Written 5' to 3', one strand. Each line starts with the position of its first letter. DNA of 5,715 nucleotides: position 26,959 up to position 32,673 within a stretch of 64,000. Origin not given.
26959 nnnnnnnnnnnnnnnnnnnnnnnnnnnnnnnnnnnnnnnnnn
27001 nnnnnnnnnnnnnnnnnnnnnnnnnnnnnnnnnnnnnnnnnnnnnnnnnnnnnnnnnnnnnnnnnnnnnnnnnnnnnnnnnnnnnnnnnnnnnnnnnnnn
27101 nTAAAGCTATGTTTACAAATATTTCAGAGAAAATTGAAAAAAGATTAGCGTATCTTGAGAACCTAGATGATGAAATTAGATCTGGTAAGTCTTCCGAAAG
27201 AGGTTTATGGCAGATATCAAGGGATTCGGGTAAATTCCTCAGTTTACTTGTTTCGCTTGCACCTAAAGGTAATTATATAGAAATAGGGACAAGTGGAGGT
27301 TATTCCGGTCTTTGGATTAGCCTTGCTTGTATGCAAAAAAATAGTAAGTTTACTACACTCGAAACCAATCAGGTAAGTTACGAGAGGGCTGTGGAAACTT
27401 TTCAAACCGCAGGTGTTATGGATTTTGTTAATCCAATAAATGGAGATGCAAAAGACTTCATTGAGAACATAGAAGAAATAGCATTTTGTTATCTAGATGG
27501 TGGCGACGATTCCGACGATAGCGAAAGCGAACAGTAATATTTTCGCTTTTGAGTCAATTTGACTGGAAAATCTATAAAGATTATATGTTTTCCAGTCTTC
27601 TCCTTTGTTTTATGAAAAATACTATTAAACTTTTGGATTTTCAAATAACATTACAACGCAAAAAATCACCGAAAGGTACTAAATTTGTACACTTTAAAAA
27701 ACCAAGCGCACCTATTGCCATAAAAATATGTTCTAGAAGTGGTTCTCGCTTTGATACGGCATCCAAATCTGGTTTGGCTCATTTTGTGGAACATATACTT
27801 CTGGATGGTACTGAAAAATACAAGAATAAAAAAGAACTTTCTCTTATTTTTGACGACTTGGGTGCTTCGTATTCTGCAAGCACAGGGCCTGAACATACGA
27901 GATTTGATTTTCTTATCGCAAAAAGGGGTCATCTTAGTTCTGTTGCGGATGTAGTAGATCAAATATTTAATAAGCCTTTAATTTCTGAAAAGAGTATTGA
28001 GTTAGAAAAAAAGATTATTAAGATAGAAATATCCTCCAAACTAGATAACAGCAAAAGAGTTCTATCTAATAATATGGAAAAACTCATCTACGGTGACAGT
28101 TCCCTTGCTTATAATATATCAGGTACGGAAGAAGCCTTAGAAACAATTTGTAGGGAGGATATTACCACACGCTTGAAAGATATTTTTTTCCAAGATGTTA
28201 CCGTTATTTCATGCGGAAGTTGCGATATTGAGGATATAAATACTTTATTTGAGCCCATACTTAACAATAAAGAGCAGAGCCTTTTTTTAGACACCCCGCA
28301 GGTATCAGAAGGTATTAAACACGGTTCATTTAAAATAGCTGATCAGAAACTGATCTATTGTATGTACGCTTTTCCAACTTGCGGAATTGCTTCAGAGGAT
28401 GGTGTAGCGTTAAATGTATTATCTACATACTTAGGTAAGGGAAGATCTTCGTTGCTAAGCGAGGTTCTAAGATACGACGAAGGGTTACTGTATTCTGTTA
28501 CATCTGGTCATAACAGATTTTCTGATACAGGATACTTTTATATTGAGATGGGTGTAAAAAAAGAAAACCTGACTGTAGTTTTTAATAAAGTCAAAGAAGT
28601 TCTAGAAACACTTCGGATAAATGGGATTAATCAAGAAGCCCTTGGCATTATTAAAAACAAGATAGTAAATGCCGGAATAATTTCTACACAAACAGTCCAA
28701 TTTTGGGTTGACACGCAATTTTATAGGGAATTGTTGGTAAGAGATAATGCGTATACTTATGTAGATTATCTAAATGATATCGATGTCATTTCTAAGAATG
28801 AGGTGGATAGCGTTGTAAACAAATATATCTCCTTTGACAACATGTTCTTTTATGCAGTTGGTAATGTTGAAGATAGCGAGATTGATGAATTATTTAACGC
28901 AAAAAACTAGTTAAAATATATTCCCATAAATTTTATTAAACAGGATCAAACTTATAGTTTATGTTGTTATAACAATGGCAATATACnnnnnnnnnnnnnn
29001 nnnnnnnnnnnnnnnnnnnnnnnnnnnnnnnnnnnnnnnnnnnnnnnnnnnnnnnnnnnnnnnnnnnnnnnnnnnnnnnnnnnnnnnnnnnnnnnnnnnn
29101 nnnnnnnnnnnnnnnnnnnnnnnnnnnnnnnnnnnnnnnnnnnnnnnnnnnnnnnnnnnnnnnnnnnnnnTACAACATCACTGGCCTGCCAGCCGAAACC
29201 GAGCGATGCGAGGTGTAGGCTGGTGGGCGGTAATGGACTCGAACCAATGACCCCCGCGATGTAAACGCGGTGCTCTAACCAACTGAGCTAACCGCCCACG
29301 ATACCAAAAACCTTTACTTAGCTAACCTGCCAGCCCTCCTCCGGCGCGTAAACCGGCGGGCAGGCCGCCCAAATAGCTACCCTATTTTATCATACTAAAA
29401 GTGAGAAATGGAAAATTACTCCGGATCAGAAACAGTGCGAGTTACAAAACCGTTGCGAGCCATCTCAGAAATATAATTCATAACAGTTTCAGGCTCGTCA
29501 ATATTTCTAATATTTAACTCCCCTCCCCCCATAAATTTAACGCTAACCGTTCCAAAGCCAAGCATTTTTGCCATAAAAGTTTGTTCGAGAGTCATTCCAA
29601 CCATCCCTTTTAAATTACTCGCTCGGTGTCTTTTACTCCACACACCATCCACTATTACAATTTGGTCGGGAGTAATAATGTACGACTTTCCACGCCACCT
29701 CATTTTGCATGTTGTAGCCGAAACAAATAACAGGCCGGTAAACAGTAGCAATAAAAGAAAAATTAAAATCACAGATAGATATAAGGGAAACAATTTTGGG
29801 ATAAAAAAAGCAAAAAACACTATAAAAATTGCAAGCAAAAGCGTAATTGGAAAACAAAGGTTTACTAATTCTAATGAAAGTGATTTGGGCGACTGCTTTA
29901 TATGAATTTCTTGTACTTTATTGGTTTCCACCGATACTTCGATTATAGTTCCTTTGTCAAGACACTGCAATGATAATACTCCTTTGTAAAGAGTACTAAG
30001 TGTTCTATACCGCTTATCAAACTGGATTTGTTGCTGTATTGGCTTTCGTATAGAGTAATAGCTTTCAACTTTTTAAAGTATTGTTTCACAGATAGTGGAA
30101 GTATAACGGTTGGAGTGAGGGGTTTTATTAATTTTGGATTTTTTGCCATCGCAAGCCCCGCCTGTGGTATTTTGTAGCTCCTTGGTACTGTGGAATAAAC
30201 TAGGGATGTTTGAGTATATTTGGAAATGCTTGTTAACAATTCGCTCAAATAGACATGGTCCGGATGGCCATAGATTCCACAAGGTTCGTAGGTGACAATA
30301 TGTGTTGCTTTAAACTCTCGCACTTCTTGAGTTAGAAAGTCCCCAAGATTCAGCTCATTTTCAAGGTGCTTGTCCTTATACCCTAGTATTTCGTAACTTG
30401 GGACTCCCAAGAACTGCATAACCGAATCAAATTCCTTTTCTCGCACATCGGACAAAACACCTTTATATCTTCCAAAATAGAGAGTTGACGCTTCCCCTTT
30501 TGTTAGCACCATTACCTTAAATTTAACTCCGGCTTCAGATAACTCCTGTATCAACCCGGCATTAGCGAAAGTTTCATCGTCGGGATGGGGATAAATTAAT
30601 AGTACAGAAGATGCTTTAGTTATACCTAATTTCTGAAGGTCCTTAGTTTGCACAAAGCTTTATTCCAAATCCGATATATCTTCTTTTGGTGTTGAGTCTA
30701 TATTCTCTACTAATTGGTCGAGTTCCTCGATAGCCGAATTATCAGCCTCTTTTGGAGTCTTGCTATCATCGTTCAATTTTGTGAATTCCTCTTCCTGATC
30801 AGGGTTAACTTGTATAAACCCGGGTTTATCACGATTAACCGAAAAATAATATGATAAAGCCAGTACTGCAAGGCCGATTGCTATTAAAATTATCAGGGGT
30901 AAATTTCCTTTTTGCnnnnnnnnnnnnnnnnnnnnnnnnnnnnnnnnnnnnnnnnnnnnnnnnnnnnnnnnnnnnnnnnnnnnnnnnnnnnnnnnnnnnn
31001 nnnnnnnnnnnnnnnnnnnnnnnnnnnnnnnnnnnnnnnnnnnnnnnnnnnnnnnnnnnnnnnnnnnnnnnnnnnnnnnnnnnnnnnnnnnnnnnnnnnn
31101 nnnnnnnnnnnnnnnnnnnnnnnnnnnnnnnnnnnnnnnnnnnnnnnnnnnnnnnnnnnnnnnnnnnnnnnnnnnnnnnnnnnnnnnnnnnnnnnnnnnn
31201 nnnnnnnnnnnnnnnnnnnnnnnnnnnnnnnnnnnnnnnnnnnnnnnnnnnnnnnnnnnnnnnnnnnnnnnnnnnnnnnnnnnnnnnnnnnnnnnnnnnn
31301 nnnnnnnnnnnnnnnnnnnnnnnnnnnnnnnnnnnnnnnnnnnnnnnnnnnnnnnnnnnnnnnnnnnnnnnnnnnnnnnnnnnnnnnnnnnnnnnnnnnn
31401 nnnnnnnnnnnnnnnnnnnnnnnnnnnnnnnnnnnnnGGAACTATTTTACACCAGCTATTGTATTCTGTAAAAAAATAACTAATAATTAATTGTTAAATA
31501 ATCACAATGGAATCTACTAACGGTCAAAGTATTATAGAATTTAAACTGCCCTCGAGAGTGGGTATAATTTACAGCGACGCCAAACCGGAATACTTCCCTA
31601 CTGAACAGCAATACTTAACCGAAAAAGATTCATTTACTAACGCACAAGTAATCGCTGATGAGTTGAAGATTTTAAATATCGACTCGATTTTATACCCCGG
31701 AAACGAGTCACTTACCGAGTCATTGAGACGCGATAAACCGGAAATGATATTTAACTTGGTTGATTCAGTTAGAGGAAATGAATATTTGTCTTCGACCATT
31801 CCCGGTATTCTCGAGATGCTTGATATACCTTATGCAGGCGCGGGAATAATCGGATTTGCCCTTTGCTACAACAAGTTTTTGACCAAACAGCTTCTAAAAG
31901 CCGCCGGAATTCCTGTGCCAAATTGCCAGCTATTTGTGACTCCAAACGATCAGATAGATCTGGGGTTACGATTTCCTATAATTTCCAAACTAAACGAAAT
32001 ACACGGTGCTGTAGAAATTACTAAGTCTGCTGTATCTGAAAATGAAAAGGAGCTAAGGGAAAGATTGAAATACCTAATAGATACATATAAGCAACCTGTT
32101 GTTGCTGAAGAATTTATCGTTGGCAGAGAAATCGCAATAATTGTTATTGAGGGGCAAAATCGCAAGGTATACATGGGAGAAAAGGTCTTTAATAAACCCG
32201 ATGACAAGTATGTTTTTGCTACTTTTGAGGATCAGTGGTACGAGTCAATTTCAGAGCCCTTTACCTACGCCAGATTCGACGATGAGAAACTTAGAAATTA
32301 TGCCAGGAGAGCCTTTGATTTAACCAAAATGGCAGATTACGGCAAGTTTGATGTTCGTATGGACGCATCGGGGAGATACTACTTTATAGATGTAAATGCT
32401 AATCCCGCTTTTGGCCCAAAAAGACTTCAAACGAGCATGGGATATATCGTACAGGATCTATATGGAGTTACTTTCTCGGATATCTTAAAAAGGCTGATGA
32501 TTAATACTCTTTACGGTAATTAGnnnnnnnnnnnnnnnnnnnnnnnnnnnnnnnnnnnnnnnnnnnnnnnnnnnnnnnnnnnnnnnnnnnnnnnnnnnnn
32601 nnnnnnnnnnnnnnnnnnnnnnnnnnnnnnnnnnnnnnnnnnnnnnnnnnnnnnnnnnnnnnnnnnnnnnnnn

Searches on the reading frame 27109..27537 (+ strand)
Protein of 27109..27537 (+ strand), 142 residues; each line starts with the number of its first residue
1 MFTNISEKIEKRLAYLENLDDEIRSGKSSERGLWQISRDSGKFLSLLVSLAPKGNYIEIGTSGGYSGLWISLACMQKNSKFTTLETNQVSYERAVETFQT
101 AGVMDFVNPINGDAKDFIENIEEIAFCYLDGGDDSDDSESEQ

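Call 15: search_protein_families(library=pfam, proteins=[window:27109-27537:+], max_evalue=0.001)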
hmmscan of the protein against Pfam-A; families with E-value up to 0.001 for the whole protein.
window:27109-27537:+ (142 aa): 2 families
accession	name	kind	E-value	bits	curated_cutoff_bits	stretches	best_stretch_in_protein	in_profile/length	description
PF01596.23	Methyltransf_3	-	6e-13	49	22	1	32-123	24-114/204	O-methyltransferase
PF13578.12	Methyltransf_24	-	1.4e-07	32.7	26.3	1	57-135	1-80/105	Methyltransferase domain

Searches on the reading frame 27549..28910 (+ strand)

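Call 15: search_protein_families(library=pfam, proteins=[window:27549-28910:+], max_evalue=0.001)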
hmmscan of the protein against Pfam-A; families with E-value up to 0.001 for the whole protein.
window:27549-28910:+ (453 aa): 2 families
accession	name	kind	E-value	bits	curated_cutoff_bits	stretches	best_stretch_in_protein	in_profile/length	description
PF05193.26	Peptidase_M16_C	-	1.4e-23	84.1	23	1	217-371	20-180/181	Peptidase M16 inactive domain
PF00675.25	Peptidase_M16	-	2.6e-21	76.5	22.3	1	57-193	14-148/149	Insulinase (Peptidase family M16)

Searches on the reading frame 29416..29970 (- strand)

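Call 69: search_protein_families(library=pfam, proteins=[window:29416-29970:-], max_evalue=0.000001)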
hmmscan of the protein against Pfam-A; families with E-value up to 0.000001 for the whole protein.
window:29416-29970:- (184 aa): 1 family
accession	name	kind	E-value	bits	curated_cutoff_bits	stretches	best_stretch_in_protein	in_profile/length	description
PF03703.20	bPH_2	-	1.6e-14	54.4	22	1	92-167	1-78/78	Bacterial PH domain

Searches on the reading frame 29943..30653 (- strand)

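Call 69: search_protein_families(library=pfam, proteins=[window:29943-30653:-], max_evalue=0.000001)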
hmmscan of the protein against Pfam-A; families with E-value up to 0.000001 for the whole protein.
window:29943-30653:- (236 aa): 1 family
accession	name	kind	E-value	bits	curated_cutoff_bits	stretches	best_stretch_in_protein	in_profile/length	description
PF02585.22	PIG-L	-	3.4e-25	89.4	28.2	1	18-142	1-127/129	GlcNAc-PI de-N-acetylase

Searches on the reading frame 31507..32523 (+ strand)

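Call 70: search_protein_families(library=pfam, proteins=[window:31507-32523:+], max_evalue=0.000001)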
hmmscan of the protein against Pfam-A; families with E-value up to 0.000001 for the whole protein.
window:31507-32523:+ (338 aa): 1 family
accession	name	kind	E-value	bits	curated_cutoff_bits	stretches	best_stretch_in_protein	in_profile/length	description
PF07478.18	Dala_Dala_lig_C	-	2e-12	47.5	24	1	129-331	1-203/204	D-ala D-ala ligase C-terminus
